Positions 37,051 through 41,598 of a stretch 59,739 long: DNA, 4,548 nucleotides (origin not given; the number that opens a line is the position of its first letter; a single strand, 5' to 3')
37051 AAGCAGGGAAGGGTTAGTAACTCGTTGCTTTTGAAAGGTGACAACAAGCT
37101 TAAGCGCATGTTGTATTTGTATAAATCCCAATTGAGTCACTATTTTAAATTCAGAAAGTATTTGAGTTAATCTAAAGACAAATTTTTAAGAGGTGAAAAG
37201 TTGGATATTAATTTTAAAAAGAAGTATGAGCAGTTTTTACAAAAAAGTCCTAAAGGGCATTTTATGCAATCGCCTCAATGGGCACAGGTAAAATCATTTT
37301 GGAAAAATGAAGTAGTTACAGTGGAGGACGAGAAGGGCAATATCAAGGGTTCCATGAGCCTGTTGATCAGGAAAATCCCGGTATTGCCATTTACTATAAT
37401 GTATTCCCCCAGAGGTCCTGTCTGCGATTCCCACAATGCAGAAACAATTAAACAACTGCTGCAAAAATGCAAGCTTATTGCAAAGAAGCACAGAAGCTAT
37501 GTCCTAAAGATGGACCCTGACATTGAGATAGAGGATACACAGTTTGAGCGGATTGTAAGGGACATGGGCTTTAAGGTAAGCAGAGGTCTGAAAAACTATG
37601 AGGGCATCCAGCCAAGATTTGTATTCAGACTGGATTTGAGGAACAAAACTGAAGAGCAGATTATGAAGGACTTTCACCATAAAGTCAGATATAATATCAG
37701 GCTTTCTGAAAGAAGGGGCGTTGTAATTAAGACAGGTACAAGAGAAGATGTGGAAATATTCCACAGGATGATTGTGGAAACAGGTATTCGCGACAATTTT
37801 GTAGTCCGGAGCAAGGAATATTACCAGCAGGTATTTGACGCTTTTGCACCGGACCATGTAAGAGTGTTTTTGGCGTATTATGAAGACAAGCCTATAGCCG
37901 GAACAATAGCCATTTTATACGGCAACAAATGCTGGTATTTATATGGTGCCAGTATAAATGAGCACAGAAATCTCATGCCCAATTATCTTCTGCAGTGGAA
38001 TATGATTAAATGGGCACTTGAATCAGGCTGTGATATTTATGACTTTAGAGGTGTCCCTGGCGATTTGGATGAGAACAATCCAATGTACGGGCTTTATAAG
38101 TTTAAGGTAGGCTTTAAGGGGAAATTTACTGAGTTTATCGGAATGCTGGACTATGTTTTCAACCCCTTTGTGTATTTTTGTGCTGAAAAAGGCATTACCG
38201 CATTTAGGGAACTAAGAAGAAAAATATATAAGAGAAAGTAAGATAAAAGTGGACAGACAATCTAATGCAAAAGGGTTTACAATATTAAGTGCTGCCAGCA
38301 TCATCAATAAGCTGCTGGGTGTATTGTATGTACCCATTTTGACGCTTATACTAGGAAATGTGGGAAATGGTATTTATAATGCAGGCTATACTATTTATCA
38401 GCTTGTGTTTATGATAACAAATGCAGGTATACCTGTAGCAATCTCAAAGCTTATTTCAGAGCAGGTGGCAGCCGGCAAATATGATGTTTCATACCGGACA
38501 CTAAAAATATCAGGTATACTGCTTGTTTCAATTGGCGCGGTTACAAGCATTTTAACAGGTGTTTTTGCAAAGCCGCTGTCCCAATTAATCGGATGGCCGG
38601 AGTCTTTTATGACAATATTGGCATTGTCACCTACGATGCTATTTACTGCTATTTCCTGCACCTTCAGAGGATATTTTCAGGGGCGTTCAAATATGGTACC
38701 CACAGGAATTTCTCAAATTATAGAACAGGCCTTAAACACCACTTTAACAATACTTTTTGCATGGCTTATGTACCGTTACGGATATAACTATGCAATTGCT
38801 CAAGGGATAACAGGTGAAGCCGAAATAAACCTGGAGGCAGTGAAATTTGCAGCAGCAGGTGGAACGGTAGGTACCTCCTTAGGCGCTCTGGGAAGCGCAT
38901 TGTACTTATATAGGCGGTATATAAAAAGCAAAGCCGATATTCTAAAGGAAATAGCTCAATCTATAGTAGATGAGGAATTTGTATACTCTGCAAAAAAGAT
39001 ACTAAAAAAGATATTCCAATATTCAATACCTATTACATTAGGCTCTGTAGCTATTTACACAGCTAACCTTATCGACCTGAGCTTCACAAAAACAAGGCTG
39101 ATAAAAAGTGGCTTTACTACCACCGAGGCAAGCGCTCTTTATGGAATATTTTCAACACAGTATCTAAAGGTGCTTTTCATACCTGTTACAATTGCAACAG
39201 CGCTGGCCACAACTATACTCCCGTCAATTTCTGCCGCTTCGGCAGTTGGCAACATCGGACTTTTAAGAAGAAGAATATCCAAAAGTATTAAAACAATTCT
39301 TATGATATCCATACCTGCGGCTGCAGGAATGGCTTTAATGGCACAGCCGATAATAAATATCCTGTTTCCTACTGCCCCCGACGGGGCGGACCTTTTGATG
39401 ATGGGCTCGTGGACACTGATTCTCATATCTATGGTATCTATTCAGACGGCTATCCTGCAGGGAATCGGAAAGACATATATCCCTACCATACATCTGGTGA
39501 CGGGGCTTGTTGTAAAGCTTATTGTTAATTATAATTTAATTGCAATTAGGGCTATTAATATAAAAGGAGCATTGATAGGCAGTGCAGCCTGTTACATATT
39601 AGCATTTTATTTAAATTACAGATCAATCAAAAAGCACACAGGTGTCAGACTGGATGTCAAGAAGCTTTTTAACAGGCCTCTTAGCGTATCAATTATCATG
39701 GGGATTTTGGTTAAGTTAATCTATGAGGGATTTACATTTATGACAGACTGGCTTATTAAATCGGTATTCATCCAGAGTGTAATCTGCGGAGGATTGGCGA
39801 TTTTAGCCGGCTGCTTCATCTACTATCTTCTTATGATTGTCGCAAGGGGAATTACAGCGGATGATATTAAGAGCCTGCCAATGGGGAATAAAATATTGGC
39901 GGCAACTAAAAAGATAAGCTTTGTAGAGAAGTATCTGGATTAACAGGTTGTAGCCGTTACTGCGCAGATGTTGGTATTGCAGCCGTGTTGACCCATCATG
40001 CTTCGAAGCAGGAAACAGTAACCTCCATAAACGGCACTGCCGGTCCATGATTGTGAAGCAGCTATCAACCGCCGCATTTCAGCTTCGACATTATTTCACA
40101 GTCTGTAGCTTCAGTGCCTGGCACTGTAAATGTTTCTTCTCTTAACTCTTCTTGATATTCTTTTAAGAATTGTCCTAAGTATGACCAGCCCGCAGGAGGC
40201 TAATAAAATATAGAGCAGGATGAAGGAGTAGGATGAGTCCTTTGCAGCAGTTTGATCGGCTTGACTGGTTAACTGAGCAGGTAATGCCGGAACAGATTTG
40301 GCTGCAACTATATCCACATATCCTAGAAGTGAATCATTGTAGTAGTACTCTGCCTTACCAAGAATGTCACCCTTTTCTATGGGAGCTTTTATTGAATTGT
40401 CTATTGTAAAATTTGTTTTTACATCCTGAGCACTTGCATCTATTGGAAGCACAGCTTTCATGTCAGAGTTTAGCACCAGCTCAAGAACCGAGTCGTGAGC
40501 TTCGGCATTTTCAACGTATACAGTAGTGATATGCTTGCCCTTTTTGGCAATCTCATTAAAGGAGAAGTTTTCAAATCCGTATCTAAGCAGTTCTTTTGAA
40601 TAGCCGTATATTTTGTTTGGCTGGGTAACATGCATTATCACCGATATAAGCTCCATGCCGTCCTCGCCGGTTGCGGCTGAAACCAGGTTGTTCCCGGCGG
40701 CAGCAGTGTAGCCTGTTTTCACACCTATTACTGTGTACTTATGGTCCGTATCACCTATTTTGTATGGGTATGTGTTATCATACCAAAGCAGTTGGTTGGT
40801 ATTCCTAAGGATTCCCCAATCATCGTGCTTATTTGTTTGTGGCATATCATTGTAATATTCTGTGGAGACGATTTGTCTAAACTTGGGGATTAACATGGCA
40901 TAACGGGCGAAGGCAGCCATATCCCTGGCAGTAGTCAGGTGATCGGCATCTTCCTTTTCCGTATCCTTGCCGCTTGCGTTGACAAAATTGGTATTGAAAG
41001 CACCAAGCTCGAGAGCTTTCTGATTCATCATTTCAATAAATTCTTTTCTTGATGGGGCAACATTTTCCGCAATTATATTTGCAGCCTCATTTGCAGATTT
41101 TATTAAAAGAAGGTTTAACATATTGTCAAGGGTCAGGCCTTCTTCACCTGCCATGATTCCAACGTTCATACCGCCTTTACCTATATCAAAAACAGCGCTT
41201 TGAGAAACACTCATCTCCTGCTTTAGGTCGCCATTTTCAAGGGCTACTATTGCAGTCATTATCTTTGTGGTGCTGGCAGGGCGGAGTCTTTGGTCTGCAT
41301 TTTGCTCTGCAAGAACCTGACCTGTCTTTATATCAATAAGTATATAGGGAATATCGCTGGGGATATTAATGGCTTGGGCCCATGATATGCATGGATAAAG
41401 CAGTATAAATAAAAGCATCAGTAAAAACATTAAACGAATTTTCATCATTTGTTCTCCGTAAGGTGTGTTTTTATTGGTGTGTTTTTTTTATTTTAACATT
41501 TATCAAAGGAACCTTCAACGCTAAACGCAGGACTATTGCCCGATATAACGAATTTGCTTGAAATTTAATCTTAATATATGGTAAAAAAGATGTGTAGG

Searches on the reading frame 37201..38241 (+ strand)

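Call 35: search_protein_families(library=pfam, proteins=[window:37201-38241:+], max_evalue=0.001)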
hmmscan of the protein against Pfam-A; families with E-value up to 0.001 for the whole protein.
window:37201-38241:+ (346 aa): 2 families
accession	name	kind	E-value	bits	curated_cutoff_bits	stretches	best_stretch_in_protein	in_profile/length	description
PF02388.22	FemAB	-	5.1e-68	230.2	24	2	6-226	3-237/406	FemAB family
PF13480.13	Acetyltransf_6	-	5.4e-16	59.5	22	1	158-284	3-136/143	Acetyltransferase (GNAT) domain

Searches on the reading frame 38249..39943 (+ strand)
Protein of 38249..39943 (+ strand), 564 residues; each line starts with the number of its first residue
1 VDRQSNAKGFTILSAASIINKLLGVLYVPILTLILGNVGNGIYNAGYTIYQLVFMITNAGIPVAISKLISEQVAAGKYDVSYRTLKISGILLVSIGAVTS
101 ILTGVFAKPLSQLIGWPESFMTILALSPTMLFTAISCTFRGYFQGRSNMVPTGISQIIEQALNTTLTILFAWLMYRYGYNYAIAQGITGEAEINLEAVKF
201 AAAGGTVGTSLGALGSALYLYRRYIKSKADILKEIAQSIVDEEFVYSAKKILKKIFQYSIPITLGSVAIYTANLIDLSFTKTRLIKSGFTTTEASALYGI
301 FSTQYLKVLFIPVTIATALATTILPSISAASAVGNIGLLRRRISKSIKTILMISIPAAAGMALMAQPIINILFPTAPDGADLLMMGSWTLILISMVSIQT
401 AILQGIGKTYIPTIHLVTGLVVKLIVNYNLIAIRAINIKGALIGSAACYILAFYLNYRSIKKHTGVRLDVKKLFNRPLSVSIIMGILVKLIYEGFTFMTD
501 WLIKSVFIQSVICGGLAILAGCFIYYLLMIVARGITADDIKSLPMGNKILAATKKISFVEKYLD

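Call 35: search_protein_families(library=pfam, proteins=[window:38249-39943:+], max_evalue=0.001)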
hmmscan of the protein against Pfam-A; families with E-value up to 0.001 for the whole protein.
window:38249-39943:+ (564 aa): 4 families
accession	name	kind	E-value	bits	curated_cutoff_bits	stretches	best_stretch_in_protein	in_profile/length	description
PF01943.22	Polysacc_synt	-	2.3e-23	83.4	28.2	1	7-329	2-272/274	Polysaccharide biosynthesis protein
PF03023.19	MurJ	-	6.9e-11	41.9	27.4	1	200-509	158-448/451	Lipid II flippase MurJ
PF01554.23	MatE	-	6.8e-06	26.3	24.9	1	28-164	13-156/161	MatE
PF13440.11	Polysacc_synt_3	-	0.0002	21.1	23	1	249-373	171-284/293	Polysaccharide biosynthesis protein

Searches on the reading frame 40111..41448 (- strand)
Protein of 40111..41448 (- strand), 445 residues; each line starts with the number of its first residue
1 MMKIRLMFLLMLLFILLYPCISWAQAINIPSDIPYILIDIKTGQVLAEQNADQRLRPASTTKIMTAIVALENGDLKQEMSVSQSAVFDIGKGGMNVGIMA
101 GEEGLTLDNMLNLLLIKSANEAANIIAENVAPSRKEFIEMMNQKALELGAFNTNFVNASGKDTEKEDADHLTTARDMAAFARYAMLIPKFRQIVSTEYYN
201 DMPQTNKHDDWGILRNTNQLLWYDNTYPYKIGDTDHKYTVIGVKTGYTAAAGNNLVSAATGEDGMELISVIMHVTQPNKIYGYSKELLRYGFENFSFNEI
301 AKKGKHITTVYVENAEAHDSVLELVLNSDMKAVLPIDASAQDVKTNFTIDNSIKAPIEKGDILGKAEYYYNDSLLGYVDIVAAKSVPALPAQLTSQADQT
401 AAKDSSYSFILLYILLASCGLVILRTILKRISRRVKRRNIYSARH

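Call 35: search_protein_families(library=pfam, proteins=[window:40111-41448:-], max_evalue=0.001)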
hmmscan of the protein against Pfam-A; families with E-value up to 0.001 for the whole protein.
window:40111-41448:- (445 aa): 5 families
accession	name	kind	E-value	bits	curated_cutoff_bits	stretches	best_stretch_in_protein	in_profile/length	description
PF00768.25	Peptidase_S11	-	2.5e-46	158.5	27.6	1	35-274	15-237/239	D-alanyl-D-alanine carboxypeptidase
PF07943.18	PBP5_C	-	4.9e-13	49.5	21.2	1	296-387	2-90/91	Penicillin-binding protein 5, C-terminal domain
PF13354.11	Beta-lactamase2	-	1e-09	38.5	22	1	38-180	5-142/214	Beta-lactamase enzyme family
PF02113.21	Peptidase_S13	-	9.6e-07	28.3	22.8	1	37-72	23-58/444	D-Ala-D-Ala carboxypeptidase 3 (S13) family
PF00905.27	Transpeptidase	-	0.00023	20.9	22.1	1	37-85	5-70/299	Penicillin binding protein transpeptidase domain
